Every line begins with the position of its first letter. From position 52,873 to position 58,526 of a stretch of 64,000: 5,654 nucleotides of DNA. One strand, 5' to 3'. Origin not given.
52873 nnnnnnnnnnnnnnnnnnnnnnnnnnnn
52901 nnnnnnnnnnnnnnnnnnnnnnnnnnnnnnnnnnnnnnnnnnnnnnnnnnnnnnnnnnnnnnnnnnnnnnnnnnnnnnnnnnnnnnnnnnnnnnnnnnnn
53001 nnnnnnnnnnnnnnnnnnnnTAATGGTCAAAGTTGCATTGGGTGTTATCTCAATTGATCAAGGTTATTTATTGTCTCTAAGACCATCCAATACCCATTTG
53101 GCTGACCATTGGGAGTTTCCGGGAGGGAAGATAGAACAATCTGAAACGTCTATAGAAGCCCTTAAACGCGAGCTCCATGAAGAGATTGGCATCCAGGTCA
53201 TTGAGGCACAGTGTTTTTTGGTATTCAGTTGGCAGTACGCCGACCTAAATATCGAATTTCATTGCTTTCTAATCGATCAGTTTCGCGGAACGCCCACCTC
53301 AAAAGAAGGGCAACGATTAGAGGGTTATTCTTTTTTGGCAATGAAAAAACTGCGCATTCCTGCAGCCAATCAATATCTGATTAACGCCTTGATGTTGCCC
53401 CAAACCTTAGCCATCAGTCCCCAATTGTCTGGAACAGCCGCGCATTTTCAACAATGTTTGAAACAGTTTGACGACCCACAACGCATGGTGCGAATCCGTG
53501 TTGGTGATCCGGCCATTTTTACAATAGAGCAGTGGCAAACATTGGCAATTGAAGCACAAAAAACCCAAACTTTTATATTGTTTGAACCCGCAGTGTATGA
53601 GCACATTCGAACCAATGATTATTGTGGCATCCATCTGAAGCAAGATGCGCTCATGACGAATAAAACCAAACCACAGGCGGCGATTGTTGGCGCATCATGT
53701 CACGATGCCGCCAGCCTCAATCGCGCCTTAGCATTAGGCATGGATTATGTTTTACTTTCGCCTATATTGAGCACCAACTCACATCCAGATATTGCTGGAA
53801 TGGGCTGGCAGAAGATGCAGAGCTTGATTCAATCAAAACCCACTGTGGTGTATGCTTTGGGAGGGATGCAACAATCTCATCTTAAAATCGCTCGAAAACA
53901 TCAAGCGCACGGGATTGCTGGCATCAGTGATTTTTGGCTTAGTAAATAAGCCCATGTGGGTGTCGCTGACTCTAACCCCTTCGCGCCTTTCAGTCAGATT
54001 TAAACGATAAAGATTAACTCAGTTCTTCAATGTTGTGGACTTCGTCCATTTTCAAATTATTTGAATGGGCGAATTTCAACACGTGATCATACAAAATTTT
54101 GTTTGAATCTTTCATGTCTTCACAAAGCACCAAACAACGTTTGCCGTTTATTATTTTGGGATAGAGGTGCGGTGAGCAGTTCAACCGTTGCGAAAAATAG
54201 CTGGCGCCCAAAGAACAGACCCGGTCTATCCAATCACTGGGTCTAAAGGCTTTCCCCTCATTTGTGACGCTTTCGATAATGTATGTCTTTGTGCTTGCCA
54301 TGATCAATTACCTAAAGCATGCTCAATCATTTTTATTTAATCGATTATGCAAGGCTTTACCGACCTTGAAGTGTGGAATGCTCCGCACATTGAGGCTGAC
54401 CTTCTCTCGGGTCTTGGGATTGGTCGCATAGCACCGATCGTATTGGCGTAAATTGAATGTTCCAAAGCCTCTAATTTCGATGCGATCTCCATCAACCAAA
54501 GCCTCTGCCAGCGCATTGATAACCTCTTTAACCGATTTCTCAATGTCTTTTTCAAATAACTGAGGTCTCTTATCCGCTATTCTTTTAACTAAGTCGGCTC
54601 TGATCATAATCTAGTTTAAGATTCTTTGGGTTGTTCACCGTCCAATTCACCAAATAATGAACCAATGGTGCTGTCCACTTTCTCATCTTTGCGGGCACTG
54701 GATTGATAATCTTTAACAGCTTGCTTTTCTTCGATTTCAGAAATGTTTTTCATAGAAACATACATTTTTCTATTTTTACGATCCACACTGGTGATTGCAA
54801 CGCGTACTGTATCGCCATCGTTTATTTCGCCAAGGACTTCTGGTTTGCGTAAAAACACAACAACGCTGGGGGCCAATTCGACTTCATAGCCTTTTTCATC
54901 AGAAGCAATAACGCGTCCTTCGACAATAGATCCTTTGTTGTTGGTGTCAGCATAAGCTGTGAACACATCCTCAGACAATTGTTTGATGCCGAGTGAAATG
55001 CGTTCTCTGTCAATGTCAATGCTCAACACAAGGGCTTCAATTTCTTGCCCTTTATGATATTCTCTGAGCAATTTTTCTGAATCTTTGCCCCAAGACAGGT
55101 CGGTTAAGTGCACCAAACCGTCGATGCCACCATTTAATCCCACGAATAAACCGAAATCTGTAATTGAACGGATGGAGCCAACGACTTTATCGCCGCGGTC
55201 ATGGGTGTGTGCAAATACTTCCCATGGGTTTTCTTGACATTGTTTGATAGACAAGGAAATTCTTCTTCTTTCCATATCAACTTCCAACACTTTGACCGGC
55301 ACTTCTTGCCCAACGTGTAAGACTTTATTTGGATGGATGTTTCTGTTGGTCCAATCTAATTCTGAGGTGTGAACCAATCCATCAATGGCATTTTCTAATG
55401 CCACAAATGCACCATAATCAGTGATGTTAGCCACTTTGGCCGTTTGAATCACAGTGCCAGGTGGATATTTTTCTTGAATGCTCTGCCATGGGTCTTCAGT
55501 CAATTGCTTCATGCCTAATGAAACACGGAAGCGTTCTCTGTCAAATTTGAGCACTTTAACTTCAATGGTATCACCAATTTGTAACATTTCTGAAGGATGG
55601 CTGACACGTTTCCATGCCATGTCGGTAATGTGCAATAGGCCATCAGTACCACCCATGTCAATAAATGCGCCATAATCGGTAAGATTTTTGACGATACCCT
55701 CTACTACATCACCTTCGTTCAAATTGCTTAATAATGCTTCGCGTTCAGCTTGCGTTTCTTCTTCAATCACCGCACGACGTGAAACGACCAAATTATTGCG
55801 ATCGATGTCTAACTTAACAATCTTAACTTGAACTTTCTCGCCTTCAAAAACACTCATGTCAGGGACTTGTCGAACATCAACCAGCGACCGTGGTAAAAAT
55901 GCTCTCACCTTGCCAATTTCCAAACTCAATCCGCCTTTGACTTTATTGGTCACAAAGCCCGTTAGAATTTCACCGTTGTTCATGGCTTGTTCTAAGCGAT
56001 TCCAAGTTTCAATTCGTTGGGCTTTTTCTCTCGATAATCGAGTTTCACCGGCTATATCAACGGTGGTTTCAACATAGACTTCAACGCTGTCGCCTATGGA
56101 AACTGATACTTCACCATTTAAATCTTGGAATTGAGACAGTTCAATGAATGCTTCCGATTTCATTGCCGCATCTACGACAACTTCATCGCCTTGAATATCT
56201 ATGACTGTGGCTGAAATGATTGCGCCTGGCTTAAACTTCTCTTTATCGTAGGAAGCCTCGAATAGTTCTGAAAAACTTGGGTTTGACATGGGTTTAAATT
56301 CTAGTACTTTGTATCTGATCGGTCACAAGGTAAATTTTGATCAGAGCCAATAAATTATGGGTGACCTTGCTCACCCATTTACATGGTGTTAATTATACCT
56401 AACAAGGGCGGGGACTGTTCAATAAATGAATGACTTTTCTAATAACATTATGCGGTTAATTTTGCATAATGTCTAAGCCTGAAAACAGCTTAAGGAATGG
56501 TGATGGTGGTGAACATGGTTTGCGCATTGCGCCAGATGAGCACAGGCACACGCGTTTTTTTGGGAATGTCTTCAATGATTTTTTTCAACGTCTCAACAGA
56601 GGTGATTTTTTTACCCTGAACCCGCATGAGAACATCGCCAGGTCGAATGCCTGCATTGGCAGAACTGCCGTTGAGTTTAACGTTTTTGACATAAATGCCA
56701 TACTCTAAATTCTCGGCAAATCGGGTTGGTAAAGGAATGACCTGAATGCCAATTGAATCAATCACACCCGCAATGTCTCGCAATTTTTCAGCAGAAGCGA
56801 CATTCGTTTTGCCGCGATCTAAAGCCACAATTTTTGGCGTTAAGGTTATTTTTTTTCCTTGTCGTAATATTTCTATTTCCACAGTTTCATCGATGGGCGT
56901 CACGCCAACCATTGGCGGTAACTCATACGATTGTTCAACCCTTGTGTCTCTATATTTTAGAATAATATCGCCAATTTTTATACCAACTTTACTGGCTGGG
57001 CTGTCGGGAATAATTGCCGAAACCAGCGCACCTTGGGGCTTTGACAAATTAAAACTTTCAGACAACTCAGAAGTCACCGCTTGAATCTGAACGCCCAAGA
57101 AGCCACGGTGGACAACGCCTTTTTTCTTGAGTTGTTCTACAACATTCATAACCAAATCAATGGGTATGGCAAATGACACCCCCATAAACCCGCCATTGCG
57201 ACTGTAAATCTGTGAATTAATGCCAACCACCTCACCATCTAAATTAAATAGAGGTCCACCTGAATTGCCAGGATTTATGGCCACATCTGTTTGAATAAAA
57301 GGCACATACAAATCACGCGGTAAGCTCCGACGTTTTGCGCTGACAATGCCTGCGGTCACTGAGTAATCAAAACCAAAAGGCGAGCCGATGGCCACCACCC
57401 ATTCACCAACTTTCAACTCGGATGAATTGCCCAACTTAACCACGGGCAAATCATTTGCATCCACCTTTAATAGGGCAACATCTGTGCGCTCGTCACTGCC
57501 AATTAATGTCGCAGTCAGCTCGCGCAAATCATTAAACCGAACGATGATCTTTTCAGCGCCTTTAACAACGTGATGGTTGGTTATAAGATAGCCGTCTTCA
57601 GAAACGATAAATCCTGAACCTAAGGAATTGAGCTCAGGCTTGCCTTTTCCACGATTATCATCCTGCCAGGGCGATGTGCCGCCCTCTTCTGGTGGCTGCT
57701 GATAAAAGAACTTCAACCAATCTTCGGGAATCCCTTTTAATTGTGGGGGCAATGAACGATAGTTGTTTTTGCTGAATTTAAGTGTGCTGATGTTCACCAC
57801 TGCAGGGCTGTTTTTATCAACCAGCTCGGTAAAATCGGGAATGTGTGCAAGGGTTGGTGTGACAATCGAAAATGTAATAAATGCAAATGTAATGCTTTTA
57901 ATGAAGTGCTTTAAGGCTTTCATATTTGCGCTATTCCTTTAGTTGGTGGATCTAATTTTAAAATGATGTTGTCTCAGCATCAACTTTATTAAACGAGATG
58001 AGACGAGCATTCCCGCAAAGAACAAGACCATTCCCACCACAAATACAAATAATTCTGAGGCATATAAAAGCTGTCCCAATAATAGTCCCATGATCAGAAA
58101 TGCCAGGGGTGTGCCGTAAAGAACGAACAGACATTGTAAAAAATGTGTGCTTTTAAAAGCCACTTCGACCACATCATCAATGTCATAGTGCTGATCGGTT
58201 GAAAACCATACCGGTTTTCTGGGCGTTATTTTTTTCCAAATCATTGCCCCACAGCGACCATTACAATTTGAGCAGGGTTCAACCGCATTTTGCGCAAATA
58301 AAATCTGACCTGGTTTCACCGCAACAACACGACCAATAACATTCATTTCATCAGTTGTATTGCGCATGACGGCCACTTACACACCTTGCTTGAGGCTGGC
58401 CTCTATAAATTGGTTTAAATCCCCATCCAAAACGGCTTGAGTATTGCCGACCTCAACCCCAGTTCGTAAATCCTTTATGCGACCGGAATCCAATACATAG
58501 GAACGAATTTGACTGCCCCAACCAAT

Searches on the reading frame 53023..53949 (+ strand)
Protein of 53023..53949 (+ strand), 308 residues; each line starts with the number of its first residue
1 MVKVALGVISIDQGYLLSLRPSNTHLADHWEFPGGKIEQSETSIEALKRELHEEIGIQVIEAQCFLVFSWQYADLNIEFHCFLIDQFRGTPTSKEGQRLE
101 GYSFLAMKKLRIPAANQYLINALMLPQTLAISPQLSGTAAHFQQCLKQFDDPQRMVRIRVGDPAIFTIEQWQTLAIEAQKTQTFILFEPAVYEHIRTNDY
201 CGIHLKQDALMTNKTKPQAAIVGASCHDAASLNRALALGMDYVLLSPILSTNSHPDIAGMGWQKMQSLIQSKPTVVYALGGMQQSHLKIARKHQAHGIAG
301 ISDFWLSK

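Call 92: search_protein_families(library=ncbifam, proteins=[window:53023-53949:+], max_evalue=1e-10)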
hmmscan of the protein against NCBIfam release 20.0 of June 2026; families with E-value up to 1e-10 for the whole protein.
window:53023-53949:+ (308 aa): 4 families
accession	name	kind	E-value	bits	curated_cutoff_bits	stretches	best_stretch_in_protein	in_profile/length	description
NF006530.0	PRK08999.1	equivalog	6.8e-81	271.7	245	1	2-305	6-313/315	Nudix family hydrolase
NF008044.0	PRK10776.1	equivalog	1.8e-28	99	148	1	2-123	4-126/130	8-oxo-dGTP diphosphatase MutT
TIGR00586.1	mutt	equivalog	6.5e-26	90.9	97.9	1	2-123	5-127/129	8-oxo-dGTP diphosphatase MutT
NF007834.0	PRK10546.1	equivalog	2.6e-18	66.1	156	1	1-124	3-126/135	pyrimidine (deoxy)nucleoside triphosphate diphosphatase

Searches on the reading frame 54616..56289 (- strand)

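Call 23: search_protein_families(library=pfam, proteins=[window:54616-56289:-], max_evalue=0.00001)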
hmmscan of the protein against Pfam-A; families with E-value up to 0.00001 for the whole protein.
window:54616-56289:- (557 aa): 6 families
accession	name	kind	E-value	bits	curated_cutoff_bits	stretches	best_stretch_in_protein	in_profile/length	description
PF00575.29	S1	-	3.6e-85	280.8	22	4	191-261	3-74/74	S1 RNA binding domain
PF21710.3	Spt6_S1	-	1.3e-20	73.9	27.5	1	278-350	17-88/91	Spt6, S1/OB domain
PF23459.1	S1_RRP5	-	2.7e-17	63.5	27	0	283-347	8-71/72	RRP5 S1 domain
PF13509.12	S1_2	-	3.2e-10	40.4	21.8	0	453-497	2-46/61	S1 domain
PF18614.7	RNase_II_C_S1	-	7.8e-09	35.7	26.6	0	460-508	7-53/59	RNase II-type exonuclease C-terminal S1 domain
PF17092.11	PCB_OB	-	1e-06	29.9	27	0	178-248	17-99/111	Penicillin-binding protein OB-like domain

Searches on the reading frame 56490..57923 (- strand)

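Call 23: search_protein_families(library=pfam, proteins=[window:56490-57923:-], max_evalue=0.00001)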
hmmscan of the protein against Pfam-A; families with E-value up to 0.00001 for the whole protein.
window:56490-57923:- (477 aa): 6 families
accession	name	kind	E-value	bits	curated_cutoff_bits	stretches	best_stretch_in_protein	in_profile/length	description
PF13365.12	Trypsin_2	-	4e-37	128.6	27.6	1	102-235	1-144/144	Trypsin-like peptidase domain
PF13180.12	PDZ_2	-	4.2e-22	78.7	27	2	274-362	1-77/80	PDZ domain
PF00089.32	Trypsin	-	2.5e-17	63.9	20.6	1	81-258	9-216/220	Trypsin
PF00595.29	PDZ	-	3.3e-14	53.4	23.2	1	407-463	24-80/81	PDZ domain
PF17820.7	PDZ_6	-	9.8e-14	51.3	27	0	412-465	2-54/54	PDZ domain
PF10459.15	Peptidase_S46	-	2.1e-06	27.1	22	0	206-236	621-650/698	Peptidase S46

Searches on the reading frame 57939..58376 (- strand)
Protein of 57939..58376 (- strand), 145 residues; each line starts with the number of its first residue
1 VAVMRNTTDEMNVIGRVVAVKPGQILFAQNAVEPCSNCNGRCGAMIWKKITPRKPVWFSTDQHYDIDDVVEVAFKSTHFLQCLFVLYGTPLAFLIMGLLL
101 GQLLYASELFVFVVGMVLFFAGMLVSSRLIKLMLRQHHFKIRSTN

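Call 23: search_protein_families(library=pfam, proteins=[window:57939-58376:-], max_evalue=0.00001)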
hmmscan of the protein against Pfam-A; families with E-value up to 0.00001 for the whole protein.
window:57939-58376:- (145 aa): 1 family
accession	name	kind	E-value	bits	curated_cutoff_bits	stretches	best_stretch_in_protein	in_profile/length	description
PF04246.17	RseC_MucC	-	1.9e-16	60.6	24.4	1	17-142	1-127/130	Positive regulator of sigma(E), RseC/MucC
